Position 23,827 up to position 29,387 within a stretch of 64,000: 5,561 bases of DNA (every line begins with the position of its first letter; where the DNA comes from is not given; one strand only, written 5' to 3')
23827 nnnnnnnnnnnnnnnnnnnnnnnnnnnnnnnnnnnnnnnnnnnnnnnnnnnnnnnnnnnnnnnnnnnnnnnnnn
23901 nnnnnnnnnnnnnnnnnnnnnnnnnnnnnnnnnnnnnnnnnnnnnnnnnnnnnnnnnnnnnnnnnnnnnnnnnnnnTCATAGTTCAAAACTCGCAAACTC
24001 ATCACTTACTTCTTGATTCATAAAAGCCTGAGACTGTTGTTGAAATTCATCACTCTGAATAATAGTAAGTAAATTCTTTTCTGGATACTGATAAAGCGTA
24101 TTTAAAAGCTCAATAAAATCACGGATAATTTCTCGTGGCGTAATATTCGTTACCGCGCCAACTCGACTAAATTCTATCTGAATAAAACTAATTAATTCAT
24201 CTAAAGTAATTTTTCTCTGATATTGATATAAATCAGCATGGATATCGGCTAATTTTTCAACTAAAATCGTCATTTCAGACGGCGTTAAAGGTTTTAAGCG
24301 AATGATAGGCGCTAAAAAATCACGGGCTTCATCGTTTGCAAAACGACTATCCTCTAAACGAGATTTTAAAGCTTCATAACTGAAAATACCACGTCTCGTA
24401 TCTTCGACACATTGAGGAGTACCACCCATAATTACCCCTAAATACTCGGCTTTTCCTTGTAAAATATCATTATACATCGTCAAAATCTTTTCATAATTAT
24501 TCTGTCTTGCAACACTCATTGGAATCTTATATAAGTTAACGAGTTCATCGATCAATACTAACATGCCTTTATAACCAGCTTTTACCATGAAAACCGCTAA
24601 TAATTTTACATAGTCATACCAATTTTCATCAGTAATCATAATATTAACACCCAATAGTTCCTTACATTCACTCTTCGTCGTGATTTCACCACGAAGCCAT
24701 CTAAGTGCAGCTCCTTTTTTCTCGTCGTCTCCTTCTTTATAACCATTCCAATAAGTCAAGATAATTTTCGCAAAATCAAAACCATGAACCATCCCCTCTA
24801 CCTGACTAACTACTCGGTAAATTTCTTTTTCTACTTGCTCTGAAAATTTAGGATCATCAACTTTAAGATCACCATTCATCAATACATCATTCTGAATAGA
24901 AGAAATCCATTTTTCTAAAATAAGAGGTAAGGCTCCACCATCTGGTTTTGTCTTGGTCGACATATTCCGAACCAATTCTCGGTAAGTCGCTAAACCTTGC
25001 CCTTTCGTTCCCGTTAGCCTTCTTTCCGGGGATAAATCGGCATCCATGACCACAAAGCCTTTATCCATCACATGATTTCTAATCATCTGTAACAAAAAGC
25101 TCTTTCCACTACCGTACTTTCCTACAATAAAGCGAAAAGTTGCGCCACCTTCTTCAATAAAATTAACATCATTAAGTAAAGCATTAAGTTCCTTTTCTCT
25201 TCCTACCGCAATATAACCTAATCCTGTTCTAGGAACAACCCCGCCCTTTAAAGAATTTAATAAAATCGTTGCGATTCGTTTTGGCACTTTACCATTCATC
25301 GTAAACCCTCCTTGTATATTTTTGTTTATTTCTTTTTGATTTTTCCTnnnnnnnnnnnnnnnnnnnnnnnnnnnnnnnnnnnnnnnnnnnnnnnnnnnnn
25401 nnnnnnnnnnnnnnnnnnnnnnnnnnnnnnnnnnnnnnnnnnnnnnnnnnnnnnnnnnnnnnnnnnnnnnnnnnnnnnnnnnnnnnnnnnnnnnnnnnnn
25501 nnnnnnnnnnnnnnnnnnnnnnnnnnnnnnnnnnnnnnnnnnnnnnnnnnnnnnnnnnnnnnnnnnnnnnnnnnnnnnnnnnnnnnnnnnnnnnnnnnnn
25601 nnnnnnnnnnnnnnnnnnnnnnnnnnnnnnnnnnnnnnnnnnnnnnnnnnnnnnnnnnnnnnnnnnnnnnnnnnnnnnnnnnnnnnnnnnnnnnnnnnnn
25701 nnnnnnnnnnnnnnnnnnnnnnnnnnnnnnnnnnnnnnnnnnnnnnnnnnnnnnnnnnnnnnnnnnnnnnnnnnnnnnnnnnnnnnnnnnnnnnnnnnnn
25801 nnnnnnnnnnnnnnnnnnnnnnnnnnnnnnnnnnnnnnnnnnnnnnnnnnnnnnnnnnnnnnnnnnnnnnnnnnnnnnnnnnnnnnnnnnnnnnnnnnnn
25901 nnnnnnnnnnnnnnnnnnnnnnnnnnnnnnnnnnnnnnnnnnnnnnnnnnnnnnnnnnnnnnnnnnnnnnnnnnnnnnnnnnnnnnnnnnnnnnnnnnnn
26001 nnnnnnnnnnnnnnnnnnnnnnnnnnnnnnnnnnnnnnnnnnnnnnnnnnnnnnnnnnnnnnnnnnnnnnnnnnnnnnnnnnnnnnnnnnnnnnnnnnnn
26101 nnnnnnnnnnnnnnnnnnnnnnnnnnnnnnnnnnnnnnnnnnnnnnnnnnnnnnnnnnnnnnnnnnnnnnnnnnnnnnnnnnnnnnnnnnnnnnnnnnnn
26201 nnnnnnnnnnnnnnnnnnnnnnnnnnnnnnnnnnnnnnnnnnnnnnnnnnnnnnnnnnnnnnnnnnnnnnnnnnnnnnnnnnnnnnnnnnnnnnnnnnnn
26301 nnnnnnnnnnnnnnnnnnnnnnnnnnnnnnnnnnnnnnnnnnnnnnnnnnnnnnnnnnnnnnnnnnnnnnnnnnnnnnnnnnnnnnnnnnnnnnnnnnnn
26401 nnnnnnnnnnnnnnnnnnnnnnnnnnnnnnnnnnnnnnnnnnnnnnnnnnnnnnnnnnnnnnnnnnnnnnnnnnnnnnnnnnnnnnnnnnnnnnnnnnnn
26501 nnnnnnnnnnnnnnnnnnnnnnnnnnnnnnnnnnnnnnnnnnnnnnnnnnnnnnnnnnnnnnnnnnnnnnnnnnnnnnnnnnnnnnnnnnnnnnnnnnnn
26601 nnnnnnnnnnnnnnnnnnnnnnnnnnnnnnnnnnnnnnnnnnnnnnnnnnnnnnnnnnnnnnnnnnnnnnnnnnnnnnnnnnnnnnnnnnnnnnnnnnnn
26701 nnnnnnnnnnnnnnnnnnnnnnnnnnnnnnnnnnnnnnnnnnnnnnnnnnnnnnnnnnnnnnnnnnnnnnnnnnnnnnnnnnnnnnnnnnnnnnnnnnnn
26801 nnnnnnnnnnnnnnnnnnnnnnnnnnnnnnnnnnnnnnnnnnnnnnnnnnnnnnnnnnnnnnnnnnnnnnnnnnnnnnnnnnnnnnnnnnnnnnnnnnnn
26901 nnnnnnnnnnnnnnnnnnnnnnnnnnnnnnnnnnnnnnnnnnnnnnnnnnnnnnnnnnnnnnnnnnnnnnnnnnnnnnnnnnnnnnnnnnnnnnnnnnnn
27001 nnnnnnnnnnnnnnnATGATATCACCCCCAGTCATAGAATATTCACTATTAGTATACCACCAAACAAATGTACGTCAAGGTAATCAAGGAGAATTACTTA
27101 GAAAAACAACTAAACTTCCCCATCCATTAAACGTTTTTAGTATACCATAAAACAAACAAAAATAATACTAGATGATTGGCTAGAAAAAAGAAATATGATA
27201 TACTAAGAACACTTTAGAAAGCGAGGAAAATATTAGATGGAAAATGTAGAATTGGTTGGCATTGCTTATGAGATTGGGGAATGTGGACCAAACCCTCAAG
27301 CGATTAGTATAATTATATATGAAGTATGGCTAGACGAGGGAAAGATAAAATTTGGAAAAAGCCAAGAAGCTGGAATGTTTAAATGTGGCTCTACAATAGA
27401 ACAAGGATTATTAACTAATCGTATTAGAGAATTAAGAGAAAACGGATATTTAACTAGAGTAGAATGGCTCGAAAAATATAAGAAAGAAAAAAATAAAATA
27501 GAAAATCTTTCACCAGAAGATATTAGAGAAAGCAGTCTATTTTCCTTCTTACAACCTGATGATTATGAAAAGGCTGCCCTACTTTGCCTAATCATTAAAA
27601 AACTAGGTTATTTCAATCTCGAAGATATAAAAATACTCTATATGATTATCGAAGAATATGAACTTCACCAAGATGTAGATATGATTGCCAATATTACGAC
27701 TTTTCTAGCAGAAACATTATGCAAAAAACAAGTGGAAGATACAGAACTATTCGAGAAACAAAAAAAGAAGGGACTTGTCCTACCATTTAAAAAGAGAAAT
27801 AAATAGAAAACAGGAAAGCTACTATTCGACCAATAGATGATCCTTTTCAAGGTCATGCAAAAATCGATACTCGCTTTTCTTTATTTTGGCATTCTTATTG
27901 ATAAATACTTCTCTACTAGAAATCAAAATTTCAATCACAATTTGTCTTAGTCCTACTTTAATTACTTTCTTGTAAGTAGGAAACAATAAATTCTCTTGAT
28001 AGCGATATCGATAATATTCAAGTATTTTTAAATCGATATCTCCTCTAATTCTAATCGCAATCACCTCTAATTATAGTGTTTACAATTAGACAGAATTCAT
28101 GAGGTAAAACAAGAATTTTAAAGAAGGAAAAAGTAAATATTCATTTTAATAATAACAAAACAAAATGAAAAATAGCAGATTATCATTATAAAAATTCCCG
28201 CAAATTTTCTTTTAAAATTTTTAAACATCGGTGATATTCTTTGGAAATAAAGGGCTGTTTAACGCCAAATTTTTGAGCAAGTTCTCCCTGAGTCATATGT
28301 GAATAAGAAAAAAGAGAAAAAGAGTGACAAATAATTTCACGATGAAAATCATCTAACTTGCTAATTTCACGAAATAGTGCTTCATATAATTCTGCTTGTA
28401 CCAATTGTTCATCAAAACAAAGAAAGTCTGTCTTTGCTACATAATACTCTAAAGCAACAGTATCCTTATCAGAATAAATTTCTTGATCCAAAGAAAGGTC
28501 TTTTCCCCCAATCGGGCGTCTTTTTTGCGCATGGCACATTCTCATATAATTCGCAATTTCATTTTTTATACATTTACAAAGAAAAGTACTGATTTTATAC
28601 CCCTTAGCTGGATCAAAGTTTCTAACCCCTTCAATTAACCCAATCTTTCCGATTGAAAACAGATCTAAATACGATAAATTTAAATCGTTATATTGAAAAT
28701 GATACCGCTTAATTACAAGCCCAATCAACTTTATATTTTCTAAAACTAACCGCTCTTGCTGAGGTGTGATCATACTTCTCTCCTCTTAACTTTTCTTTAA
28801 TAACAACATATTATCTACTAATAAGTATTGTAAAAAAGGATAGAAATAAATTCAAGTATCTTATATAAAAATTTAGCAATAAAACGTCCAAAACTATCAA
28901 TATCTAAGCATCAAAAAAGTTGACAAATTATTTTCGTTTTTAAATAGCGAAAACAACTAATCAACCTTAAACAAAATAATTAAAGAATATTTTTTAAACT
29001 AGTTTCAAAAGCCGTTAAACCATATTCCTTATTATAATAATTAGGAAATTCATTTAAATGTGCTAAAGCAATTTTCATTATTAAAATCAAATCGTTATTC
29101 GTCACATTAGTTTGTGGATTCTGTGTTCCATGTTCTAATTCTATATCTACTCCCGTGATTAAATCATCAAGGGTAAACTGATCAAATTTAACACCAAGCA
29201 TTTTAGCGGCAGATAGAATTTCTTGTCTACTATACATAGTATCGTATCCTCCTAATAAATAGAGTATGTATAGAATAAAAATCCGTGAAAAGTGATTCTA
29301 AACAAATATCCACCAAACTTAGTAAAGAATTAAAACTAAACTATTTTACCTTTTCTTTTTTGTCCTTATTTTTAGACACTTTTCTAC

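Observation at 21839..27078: Three-gene TerB-protein, P-loop ATPase and DEXH-helicase operon with the Shango defence architecture, driven by a near-consensus promoter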

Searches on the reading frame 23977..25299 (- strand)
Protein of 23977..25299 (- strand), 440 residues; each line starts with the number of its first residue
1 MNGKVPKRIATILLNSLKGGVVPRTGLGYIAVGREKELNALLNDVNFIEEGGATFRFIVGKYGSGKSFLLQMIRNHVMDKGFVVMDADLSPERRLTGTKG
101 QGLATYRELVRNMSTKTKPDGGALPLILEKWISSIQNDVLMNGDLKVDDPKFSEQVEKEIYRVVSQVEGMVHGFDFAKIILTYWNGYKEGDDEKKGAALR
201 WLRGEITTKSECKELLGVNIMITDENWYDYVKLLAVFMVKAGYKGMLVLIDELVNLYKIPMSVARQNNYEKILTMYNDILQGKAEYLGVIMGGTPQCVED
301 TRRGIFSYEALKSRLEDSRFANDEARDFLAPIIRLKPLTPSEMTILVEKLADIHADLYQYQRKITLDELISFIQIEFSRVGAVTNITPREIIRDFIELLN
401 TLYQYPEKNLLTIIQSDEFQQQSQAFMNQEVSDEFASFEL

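Call 3: search_protein_families(library=pfam, proteins=[window:23977-25299:-], max_evalue=0.01)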
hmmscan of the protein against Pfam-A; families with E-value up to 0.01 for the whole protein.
window:23977-25299:- (440 aa): 5 families
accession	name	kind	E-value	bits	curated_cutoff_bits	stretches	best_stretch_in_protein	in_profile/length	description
PF10923.14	BrxC_BrxD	-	9e-166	552.3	22.2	1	5-416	1-412/414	BREX system ATP-binding protein BrxC/D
PF13191.12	AAA_16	-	3.6e-06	28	32.6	1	32-85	3-56/167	AAA ATPase domain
PF01637.24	ATPase_2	-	1.7e-05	25.2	33.2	1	33-84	3-51/225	ATPase domain predominantly from Archaea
PF13401.12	AAA_22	-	0.0035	18.1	27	0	52-87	4-41/130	AAA domain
PF00005.33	ABC_tran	-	0.0059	17.7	25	0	56-114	14-75/137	ABC transporter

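Call 4: search_protein_families(library=padloc, proteins=[window:23977-25299:-], max_evalue=0.01)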
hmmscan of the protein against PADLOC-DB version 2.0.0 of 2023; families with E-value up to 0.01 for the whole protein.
window:23977-25299:- (440 aa): 2 families
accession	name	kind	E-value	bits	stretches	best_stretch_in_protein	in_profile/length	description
PDLC03959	SngB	-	1.6e-186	618.7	1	3-440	4-439/439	-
PDLC02494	BrxD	-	3.4e-51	172.7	1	8-425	7-425/440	BrxD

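Call 24: search_protein_families(library=ncbifam, proteins=[window:23977-25299:-], max_evalue=0.001)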
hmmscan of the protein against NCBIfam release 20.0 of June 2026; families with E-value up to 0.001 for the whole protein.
window:23977-25299:- (440 aa): 1 family
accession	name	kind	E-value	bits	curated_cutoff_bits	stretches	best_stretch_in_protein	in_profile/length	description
NF033438.1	BREX_BrxD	equivalog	1.5e-51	175.8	350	1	11-407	6-399/423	BREX system ATP-binding protein BrxD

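Call 43: search_solved_structures(query=window:23977-25296:-, max_evalue=0.01)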
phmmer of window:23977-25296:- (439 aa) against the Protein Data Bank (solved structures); distinct sequences matched with E-value up to 0.01: 0.

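Call 63: search_dna_similar(query=window:23977-25296:-, collection=plasmids, mode=protein, max_rows=15, max_evalue=1e-20)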
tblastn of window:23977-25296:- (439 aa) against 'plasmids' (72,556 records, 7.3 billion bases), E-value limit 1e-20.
Records with a match: 692; places in all: 695; records where one place covers at least 80% of the query: 684.
Best place of each record, by identity: 60-80% 1; <60% 691.
By first word of the organism name: Klebsiella 449; Salmonella 144; Escherichia 14; Sulfitobacter 7; Phaeobacter 5; Azospirillum 4; Bradyrhizobium 4; Raoultella 4; Burkholderia 3; Paracoccus 3; and 44 more.
By predicted mobility (MOB-suite, as given by PLSDB): conjugative 541; non-mobilizable 106; mobilizable 45.
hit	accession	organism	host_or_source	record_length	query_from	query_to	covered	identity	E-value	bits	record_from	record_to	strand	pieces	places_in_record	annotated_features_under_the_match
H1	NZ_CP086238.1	Clostridium estertheticum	single colony,bovine feces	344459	1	431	98%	60.6%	3e-175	550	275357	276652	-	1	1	ATP-binding protein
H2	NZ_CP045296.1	Paenibacillus cellulositrophicus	cell culture,Thai soil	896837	3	439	100%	54.9%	3e-156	496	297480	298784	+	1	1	ATP-binding protein | DEAD/DEAH box helicase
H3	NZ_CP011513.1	Paenibacillus peoriae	cell culture,soil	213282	4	403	91%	53.3%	4e-145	464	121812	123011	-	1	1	ATP-binding protein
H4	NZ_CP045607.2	Bacillus cereus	Whole organism,soil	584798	4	405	92%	45.4%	2e-115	379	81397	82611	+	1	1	ATP-binding protein | TerB N-terminal domain-containing protein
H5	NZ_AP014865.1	Bacillus thuringiensis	-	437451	4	408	92%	44.9%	8e-115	377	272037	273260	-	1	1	ATP-binding protein | TerB N-terminal domain-containing protein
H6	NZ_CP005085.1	Sphingobium sp. TKS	-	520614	3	439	100%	41.5%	7e-106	351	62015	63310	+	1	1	BREX system ATP-binding domain-containing protein | DEAD/DEAH box helicase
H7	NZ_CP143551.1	Burkholderia multivorans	Homo sapiens,bronchoalveolar lavage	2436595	12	439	97%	42.1%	2e-102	341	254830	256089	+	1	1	none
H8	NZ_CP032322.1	Azospirillum argentinense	soil sample,Agricultural field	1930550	12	439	97%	42.0%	1e-106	353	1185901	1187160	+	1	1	record has no annotation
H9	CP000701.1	Rhizorhabdus wittichii RW1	-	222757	5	439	99%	41.3%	5e-99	331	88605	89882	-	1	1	hypothetical protein | DEAD/DEAH box helicase domain protein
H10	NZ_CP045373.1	Sulfitobacter sp. THAF37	pure culture,Surface of a polyethylene ...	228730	3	428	97%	41.8%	1e-103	345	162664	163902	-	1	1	ATP-binding protein | TerB N-terminal domain-containing protein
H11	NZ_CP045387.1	Ruegeria sp. THAF33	pure culture,Surface of a polyethylene ...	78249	3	428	97%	41.5%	4e-103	343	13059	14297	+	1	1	ATP-binding protein | TerB N-terminal domain-containing protein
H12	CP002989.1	halophilic archaeon DL31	-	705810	4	439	99%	40.4%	9e-101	337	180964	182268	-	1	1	hypothetical protein | DEAD/DEAH box helicase domain protein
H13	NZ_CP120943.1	Aeromonas caviae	Homo sapiens,urine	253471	12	439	97%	40.9%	3e-100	335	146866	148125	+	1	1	ATP-binding protein | DEAD/DEAH box helicase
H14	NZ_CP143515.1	Aeromonas hydrophila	Homo sapiens,abdominal fluid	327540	12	439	97%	40.9%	4e-100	335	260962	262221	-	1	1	ATP-binding protein | DEAD/DEAH box helicase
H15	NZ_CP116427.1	Sulfitobacter faviae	Hexacorallia,culture,Cold water coral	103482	3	405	92%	43.4%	4e-104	346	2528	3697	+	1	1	ATP-binding protein | TerB N-terminal domain-containing protein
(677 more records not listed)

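Call 64: search_dna_similar(query=window:23977-25296:-, collection=phages, mode=protein, max_rows=10, max_evalue=1e-10)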
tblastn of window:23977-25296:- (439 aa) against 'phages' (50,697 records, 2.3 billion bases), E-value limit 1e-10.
No match.

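Call 65: get_annotated_region(hit=H1, flank=6000)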
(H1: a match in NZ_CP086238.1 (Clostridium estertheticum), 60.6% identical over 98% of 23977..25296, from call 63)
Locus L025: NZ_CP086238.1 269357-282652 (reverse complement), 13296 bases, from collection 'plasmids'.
description: Clostridium estertheticum strain CF002 plasmid pCF002-344, complete sequence
organism: Clostridium estertheticum (NCBI taxid 238834)
taxonomy: Bacteria; Bacillota; Clostridia; Eubacteriales; Clostridiaceae; Clostridium; Clostridium estertheticum
host: -; source: single colony,bovine feces; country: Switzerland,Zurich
typing (MOB-suite, as given by PLSDB): non-mobilizable
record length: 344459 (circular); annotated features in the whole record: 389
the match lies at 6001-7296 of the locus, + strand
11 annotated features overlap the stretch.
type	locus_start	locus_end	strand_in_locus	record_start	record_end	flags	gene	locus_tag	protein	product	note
CDS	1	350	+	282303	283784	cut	-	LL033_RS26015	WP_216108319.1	amino acid adenylation domain-containing protein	-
CDS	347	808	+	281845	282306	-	-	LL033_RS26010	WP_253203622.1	GNAT family N-acetyltransferase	-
CDS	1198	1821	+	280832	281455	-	-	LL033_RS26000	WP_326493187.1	MFS transporter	GO:0055085 - transmembrane transport [Evidence IEA]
CDS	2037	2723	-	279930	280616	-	-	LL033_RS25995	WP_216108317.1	alpha/beta hydrolase-fold protein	-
CDS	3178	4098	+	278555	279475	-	-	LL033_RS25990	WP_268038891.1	relaxase/mobilization nuclease domain-containing protein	-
CDS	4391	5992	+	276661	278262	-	-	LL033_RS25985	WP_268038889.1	TerB N-terminal domain-containing protein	-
CDS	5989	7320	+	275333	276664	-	-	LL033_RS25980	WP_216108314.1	ATP-binding protein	-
CDS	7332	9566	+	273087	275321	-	-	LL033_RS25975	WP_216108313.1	DEAD/DEAH box helicase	-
CDS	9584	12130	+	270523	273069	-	-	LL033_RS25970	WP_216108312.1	ATP-binding cassette domain-containing protein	-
CDS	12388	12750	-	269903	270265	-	-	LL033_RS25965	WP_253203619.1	IS110 family transposase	-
CDS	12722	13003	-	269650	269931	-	-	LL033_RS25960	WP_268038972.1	transposase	GO:0006313 - DNA transposition [Evidence IEA]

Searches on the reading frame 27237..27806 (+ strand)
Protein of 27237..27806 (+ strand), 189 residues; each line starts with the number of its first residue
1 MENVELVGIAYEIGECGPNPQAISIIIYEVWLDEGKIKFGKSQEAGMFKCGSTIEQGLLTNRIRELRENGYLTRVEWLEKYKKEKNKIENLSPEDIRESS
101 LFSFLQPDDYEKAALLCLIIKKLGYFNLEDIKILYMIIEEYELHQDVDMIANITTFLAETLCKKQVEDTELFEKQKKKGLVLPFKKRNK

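Call 3: search_protein_families(library=pfam, proteins=[window:27237-27806:+], max_evalue=0.01)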
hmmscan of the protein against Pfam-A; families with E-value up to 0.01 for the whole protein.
window:27237-27806:+ (189 aa): 0 families

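Call 4: search_protein_families(library=padloc, proteins=[window:27237-27806:+], max_evalue=0.01)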
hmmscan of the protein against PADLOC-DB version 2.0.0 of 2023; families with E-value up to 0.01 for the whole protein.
window:27237-27806:+ (189 aa): 0 families

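Call 24: search_protein_families(library=ncbifam, proteins=[window:27237-27806:+], max_evalue=0.001)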
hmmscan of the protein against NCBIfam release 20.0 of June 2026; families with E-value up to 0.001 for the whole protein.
window:27237-27806:+ (189 aa): 0 families

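Call 56: search_protein_families(library=pfam, proteins=[window:27237-27803:+], max_evalue=10)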
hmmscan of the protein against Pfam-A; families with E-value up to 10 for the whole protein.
window:27237-27803:+ (189 aa): 0 families

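Call 91: search_protein_families(library=phrogs, proteins=[window:27237-27803:+], max_evalue=0.001)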
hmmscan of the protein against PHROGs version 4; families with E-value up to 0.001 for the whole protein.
window:27237-27803:+ (189 aa): 0 families

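Call 93: find_homologous_proteins(query=window:27237-27803:+, max_evalue=0.001)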
Query window:27237-27803:+ (189 aa): 6 proteins with E <= 0.001 among 101 candidates.
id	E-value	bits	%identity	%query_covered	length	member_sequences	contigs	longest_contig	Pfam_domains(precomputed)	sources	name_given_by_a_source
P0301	3.0e-117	407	98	100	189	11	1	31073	-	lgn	-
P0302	2.1e-98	346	85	100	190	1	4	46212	-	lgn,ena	-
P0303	2.9e-80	286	76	100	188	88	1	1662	-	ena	-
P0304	3.0e-79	283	72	100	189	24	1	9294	-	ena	-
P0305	3.7e-67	244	80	78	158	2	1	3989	-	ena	-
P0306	8.7e-26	109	36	96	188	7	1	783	-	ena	-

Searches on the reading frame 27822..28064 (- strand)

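Call 24: search_protein_families(library=ncbifam, proteins=[window:27822-28064:-], max_evalue=0.001)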
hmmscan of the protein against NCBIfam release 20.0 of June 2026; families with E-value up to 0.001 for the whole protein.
window:27822-28064:- (80 aa): 0 families

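Call 34: search_protein_families(library=pfam, proteins=[window:27822-28064:-], max_evalue=0.01)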
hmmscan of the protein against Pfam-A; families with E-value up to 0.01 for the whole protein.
window:27822-28064:- (80 aa): 0 families

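Call 35: search_protein_families(library=padloc, proteins=[window:27822-28064:-], max_evalue=0.01)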
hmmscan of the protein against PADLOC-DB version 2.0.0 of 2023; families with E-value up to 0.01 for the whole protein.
window:27822-28064:- (80 aa): 0 families

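Call 56: search_protein_families(library=pfam, proteins=[window:27822-28061:-], max_evalue=10)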
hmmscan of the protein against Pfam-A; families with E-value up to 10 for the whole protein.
window:27822-28061:- (79 aa): 1 family
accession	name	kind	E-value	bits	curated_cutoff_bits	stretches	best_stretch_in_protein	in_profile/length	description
PF24051.1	DUF7355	-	0.013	15.9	27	1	27-54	2-29/93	Domain of unknown function (DUF7355)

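Call 91: search_protein_families(library=phrogs, proteins=[window:27822-28061:-], max_evalue=0.001)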
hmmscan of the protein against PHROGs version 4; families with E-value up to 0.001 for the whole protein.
window:27822-28061:- (79 aa): 0 families

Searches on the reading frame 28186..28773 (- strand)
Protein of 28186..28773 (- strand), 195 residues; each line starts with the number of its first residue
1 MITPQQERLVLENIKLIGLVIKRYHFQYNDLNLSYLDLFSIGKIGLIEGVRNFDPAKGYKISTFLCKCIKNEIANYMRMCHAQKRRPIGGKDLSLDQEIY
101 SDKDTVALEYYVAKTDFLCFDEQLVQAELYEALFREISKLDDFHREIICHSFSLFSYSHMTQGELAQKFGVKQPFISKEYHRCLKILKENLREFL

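Call 3: search_protein_families(library=pfam, proteins=[window:28186-28773:-], max_evalue=0.01)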
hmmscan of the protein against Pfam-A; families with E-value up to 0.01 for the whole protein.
window:28186-28773:- (195 aa): 2 families
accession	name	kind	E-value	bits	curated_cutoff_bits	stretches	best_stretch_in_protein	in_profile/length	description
PF04542.20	Sigma70_r2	-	3.3e-09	36.8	24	1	22-78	10-66/71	Sigma-70 region 2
PF04545.22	Sigma70_r4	-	5.1e-05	23.2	24.1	1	137-189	2-50/50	Sigma-70, region 4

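Call 4: search_protein_families(library=padloc, proteins=[window:28186-28773:-], max_evalue=0.01)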
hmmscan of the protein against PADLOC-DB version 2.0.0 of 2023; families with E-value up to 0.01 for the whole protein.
window:28186-28773:- (195 aa): 1 family
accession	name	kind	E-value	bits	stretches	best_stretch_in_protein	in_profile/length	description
PDLC02203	MzaA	-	6.1e-05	19.5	1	9-76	434-497/683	-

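Call 24: search_protein_families(library=ncbifam, proteins=[window:28186-28773:-], max_evalue=0.001)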
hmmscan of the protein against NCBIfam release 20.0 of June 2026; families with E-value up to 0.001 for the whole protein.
window:28186-28773:- (195 aa): 50 families (the best 25 are shown)
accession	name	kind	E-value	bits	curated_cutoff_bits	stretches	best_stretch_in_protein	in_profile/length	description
NF004471.0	PRK05803.1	subfamily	9.8e-25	87.1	252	1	6-191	52-228/235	RNA polymerase sporulation sigma factor SigK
TIGR02846.1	spore_sigmaK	equivalog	3.4e-22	79.1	298.65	1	6-189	50-224/227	RNA polymerase sporulation sigma factor SigK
NF006158.0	PRK08301.1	equivalog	1.2e-21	77.3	339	1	7-192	62-238/241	RNA polymerase sporulation sigma factor SigE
TIGR02835.1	spore_sigmaE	equivalog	2.7e-20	72.8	348.6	1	9-192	57-231/234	RNA polymerase sporulation sigma factor SigE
TIGR02937.1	sigma70-ECF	superfamily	1.6e-18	66.9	42.9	1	9-191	6-165/165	sigma-70 family RNA polymerase sigma factor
TIGR02980.1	SigBFG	subfamily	3.7e-18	66.1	234.35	2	5-78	4-73/227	SigB/SigF/SigG family RNA polymerase sigma factor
TIGR02997.1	Sig70-cyanoRpoD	subfamily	4.3e-15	55.8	384.5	1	6-75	76-141/298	RNA polymerase sigma factor, RpoD/SigA family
NF005644.0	PRK07408.1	subfamily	9.5e-15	54.9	261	1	17-79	37-99/258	RNA polymerase sigma factor SigF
TIGR02394.1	rpoS_proteo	equivalog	2.5e-14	53.5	378.7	2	8-75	50-113/285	RNA polymerase sigma factor RpoS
TIGR02393.1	RpoD_Cterm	equivalog_domain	5e-14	52.5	354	2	7-74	3-66/238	RNA polymerase sigma factor RpoD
TIGR02885.1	spore_sigF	equivalog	1.3e-13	51.4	321.45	1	6-79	13-82/231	RNA polymerase sporulation sigma factor SigF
TIGR02392.1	rpoH_proteo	equivalog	5e-12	46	323.1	1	8-77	39-104/270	RNA polymerase sigma factor RpoH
NF004052.0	PRK05572.1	subfamily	1.1e-11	44.7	311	1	6-78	34-102/252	SigF/SigG family RNA polymerase sporulation sigma factor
NF005143.0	PRK06596.1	subfamily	1.2e-11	44.7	241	1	8-77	52-117/285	RNA polymerase factor sigma-32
NF004207.0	PRK05657.1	equivalog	1.5e-11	44.3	394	1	7-74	92-155/329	RNA polymerase sigma factor RpoS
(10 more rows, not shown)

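Call 91: search_protein_families(library=phrogs, proteins=[window:28186-28770:-], max_evalue=0.001)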
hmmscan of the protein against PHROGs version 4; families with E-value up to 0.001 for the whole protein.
window:28186-28770:- (194 aa): 3 families
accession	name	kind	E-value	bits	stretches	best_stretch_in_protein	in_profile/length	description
phrog_351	-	transcription regulation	3.1e-28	99.9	1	6-189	506-725/928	RNA polymerase sigma factor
phrog_13787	-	unknown function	4.2e-09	37.8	1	84-193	68-171/172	-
phrog_1740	-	transcription regulation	9e-06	25.4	1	51-191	100-217/567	RNA polymerase sigma factor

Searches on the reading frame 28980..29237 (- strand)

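Call 34: search_protein_families(library=pfam, proteins=[window:28980-29237:-], max_evalue=0.01)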
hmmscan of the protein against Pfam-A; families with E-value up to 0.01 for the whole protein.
window:28980-29237:- (85 aa): 1 family
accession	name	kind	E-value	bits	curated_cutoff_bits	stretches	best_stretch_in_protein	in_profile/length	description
PF18905.5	DUF5661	-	6.5e-13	49.3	27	1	11-70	5-58/65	Protein of unknown function (DUF5661)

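Call 35: search_protein_families(library=padloc, proteins=[window:28980-29237:-], max_evalue=0.01)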
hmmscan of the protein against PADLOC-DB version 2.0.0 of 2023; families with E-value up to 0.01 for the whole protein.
window:28980-29237:- (85 aa): 0 families

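Call 91: search_protein_families(library=phrogs, proteins=[window:28980-29234:-], max_evalue=0.001)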
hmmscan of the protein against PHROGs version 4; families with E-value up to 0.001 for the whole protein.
window:28980-29234:- (84 aa): 0 families
